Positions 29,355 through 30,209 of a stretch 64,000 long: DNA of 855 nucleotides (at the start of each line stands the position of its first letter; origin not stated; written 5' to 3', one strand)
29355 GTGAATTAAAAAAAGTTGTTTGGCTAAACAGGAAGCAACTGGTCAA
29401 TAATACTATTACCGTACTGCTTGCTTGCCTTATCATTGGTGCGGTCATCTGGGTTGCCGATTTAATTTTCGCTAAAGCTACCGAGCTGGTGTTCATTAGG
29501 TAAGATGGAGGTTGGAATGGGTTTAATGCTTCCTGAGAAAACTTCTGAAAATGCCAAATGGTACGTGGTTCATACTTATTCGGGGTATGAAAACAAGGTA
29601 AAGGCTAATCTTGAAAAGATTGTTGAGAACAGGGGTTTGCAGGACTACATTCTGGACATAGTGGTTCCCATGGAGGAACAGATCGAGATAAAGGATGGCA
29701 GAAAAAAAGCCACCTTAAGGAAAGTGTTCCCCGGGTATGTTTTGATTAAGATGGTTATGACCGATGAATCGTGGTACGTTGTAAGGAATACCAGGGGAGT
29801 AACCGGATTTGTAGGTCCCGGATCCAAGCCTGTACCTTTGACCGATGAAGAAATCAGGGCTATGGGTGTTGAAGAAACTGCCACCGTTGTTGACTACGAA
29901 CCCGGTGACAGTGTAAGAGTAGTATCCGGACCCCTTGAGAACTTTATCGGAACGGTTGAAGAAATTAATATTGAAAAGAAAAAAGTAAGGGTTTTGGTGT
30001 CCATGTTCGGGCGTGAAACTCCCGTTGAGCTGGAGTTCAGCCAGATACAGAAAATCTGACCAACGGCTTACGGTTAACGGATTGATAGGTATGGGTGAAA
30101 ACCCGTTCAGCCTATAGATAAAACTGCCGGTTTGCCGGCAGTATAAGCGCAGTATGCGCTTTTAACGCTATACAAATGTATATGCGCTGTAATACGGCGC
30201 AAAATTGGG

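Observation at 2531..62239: Many intergenic spacers consist of degenerate tandem 'echoes', often seeded by the last codons of the upstream gene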

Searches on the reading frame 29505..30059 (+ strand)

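Call 20: search_protein_families(library=pfam, proteins=[window:29505-30059:+], max_evalue=0.00001)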
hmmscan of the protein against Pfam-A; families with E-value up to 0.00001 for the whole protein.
window:29505-30059:+ (184 aa): 3 families
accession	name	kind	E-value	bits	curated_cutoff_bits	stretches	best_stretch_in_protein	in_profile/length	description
PF02357.24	NusG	-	2.6e-34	118.1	22.2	1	18-120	2-92/93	Transcription termination factor nusG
PF00467.35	KOW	-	8.8e-08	32.1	22.3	1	133-165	1-31/32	KOW motif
PF23284.2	KOW2_Spt5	-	2.4e-06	27.7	28.9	1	133-183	1-49/50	Transcription elongation factor SPT5, second KOW domain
